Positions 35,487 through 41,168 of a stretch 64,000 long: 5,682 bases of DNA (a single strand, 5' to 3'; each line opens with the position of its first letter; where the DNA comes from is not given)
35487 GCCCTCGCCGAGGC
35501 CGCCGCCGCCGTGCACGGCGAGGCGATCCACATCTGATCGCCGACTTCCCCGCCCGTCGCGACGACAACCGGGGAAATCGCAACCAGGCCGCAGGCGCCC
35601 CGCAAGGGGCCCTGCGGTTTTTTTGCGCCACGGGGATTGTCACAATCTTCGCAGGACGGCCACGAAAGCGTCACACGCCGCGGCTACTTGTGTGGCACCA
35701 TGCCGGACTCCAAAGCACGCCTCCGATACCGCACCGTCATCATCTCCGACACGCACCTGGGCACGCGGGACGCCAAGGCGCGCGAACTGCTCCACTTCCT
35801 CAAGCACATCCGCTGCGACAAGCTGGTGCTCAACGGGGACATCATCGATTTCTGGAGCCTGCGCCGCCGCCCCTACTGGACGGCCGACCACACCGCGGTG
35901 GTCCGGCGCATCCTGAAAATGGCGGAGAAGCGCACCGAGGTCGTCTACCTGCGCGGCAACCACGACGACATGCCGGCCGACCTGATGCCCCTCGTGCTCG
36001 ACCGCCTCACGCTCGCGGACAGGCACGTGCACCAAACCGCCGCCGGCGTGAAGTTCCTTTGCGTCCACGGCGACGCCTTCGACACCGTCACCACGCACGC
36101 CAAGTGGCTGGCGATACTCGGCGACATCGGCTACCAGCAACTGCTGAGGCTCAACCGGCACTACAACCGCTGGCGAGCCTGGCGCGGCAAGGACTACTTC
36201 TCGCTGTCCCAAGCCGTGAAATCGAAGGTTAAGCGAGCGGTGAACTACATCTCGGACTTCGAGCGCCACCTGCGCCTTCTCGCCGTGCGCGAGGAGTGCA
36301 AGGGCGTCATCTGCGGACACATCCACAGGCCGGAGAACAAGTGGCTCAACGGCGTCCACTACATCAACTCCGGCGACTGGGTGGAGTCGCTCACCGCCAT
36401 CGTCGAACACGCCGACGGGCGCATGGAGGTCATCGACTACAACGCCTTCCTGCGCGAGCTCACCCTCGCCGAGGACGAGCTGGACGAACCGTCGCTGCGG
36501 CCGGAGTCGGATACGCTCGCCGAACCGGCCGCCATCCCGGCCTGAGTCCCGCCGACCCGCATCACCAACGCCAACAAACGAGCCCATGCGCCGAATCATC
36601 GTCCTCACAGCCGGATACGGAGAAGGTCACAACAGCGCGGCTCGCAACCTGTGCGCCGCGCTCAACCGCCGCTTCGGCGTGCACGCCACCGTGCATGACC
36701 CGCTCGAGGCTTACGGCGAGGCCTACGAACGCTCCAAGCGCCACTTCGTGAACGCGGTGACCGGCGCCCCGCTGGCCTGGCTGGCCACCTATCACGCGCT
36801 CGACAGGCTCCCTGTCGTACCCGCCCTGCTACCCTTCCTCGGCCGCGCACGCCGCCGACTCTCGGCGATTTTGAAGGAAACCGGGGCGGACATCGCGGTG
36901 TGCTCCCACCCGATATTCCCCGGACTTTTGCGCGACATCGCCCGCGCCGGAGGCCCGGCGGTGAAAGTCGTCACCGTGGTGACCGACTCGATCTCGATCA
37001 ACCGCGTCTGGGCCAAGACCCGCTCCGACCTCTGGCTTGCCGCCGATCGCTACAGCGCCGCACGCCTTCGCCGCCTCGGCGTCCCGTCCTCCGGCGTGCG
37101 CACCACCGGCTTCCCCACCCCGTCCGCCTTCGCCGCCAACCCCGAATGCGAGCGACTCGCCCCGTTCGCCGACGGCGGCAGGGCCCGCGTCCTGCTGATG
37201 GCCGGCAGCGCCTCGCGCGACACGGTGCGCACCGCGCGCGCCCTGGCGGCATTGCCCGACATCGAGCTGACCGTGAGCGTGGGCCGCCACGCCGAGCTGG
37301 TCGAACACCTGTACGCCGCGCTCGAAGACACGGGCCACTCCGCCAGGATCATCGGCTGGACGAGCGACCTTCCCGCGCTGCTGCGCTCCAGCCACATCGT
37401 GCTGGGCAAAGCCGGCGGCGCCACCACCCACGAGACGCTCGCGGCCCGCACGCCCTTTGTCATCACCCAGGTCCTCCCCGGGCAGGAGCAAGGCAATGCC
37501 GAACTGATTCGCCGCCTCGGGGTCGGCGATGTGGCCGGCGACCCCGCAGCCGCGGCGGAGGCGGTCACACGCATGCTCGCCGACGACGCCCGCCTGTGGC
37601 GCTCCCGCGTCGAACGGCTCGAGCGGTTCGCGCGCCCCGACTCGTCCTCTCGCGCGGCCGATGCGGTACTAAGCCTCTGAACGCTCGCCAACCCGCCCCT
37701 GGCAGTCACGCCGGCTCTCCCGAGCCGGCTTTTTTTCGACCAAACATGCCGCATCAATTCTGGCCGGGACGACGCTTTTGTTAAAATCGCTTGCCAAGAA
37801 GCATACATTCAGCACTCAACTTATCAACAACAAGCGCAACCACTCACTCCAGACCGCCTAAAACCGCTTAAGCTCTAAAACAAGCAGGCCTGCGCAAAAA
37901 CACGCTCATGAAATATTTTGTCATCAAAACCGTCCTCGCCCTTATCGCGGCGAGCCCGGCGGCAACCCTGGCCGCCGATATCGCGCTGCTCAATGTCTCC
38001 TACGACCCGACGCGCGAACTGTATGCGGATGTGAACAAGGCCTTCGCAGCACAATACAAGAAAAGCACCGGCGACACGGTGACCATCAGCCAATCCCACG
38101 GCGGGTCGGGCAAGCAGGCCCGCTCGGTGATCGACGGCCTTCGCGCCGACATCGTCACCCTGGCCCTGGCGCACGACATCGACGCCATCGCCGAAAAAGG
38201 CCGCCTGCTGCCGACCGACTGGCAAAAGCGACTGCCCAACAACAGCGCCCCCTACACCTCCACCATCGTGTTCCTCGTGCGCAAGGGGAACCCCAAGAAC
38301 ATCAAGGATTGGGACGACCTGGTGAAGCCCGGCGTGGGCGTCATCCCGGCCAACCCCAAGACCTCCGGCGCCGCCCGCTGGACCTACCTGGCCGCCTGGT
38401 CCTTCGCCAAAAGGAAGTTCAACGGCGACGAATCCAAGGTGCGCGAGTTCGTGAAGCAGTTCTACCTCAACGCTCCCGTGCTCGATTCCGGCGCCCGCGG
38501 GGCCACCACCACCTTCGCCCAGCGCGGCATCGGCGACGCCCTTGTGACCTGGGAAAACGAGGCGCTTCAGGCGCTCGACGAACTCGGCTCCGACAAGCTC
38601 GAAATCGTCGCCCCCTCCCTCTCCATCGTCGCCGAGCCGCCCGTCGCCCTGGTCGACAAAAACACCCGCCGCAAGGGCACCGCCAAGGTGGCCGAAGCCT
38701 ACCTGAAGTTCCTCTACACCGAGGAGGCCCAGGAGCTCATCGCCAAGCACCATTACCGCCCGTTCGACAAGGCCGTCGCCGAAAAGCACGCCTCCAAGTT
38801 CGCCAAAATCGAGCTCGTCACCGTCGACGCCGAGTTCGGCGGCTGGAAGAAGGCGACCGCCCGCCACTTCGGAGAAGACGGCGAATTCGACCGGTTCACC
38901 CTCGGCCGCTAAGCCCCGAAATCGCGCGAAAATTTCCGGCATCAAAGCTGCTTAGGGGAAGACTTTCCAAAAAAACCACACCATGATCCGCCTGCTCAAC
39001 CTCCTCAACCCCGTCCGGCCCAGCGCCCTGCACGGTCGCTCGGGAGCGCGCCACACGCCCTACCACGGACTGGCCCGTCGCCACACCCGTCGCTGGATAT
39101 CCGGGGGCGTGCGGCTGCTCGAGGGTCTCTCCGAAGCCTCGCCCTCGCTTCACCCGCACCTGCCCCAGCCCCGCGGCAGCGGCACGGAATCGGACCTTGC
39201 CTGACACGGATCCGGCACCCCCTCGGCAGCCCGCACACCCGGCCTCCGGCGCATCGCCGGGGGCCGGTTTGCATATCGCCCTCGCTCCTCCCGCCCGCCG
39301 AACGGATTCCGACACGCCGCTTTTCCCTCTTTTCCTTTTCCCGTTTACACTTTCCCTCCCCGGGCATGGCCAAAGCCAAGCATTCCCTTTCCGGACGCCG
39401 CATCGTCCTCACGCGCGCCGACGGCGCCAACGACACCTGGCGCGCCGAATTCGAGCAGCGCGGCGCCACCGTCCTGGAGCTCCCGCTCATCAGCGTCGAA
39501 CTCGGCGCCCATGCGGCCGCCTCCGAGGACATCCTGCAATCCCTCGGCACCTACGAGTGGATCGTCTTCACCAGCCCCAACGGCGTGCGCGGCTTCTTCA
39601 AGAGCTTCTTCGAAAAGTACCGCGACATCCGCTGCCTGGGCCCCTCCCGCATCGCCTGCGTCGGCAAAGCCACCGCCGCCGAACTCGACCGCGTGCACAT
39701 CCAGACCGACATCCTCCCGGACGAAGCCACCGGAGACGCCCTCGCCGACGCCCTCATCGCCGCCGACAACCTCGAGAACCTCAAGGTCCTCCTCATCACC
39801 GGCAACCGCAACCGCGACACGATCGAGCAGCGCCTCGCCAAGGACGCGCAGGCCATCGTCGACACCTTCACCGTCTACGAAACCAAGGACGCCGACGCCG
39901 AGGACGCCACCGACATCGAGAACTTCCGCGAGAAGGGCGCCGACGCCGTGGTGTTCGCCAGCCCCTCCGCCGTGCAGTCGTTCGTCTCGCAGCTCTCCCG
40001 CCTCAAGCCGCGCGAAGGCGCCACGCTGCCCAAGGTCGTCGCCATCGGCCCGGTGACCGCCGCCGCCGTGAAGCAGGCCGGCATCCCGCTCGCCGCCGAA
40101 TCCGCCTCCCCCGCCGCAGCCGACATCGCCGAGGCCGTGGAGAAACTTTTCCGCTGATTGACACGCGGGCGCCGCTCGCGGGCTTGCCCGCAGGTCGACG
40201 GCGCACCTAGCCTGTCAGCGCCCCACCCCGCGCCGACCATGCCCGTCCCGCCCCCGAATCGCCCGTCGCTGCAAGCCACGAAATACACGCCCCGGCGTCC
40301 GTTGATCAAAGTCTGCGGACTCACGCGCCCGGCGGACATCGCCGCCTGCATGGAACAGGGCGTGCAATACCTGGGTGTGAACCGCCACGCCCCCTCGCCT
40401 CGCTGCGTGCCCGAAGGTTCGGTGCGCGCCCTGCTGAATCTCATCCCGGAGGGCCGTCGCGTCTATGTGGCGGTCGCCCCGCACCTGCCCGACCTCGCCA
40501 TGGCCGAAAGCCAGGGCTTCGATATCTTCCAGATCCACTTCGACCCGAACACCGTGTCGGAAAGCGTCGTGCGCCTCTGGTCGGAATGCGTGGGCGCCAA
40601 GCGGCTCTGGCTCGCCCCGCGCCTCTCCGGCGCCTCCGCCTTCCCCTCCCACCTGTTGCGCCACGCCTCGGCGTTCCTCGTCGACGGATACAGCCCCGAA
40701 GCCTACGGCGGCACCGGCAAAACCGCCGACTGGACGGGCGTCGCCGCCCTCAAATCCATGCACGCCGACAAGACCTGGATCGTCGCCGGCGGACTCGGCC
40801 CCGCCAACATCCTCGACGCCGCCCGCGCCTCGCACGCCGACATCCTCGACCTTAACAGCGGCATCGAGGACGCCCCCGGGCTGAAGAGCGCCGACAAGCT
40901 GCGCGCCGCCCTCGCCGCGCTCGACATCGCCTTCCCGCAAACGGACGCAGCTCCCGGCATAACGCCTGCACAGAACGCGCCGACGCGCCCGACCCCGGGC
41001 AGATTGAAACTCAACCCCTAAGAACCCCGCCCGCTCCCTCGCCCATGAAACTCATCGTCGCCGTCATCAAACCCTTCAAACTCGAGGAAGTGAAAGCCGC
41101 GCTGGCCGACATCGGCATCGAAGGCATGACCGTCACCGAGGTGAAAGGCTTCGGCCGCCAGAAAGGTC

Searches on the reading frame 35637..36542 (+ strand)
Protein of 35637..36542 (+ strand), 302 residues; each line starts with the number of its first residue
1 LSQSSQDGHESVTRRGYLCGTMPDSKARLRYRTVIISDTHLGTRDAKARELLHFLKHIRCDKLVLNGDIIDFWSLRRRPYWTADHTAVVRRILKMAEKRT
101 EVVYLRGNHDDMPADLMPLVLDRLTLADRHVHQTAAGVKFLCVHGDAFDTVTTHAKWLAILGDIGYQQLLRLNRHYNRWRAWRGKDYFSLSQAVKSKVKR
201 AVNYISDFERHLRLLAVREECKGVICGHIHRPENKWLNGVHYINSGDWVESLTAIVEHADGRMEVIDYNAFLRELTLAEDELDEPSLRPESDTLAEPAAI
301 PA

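Call 80: search_protein_families(library=pfam, proteins=[window:35637-36542:+], max_evalue=0.00001)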
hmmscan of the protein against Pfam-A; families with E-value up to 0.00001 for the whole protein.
window:35637-36542:+ (302 aa): 2 families
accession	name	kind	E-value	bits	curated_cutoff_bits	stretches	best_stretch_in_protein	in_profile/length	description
PF00149.33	Metallophos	-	3.3e-13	50.9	21.5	1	32-232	2-191/191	Calcineurin-like phosphoesterase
PF12850.12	Metallophos_2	-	4.7e-11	43.4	27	0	33-150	3-91/154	Calcineurin-like phosphoesterase superfamily domain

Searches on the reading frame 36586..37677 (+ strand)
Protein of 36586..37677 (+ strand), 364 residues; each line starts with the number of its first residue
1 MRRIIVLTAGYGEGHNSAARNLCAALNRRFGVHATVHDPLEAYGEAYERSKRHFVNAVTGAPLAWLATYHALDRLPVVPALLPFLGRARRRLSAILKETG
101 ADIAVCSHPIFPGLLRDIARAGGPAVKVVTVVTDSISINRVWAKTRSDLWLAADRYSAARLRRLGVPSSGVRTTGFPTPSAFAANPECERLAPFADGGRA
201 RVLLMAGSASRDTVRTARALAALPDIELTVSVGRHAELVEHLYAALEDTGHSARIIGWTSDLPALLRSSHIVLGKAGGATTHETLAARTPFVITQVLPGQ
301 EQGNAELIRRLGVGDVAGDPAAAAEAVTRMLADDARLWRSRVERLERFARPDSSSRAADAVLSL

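Call 80: search_protein_families(library=pfam, proteins=[window:36586-37677:+], max_evalue=0.00001)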
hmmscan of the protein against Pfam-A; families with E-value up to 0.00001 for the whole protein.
window:36586-37677:+ (364 aa): 1 family
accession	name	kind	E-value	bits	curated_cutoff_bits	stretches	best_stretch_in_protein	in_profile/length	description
PF06925.17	MGDG_synth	-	1.6e-12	48.3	25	1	15-177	1-168/169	Monogalactosyldiacylglycerol (MGDG) synthase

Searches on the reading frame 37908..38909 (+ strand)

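Call 80: search_protein_families(library=pfam, proteins=[window:37908-38909:+], max_evalue=0.00001)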
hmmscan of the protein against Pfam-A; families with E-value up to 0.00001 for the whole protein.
window:37908-38909:+ (334 aa): 3 families
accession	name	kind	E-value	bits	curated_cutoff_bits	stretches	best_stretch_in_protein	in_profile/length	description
PF13531.11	SBP_bac_11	-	8.3e-41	140.7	25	1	40-284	10-227/227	Bacterial extracellular solute-binding protein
PF01547.30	SBP_bac_1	-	1.3e-15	58.6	26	1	37-276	6-307/307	Bacterial extracellular solute-binding protein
PF13343.11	SBP_bac_6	-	6.1e-07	29.6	24.6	1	118-304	63-237/245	Bacterial extracellular solute-binding protein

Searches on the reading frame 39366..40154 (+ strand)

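Call 80: search_protein_families(library=pfam, proteins=[window:39366-40154:+], max_evalue=0.00001)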
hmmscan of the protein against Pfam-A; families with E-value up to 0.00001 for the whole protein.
window:39366-40154:+ (263 aa): 1 family
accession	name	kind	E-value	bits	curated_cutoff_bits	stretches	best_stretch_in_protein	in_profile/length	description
PF02602.20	HEM4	-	5.1e-53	180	27.5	1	24-253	2-228/231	Uroporphyrinogen-III synthase HemD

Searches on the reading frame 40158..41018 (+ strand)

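Call 81: search_protein_families(library=pfam, proteins=[window:40158-41018:+], max_evalue=0.00001)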
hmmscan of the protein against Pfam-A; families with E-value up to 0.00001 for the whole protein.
window:40158-41018:+ (287 aa): 1 family
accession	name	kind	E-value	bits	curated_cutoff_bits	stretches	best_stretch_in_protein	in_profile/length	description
PF00697.28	PRAI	-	7e-25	88.3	22.7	1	51-252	2-191/193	N-(5'phosphoribosyl)anthranilate (PRA) isomerase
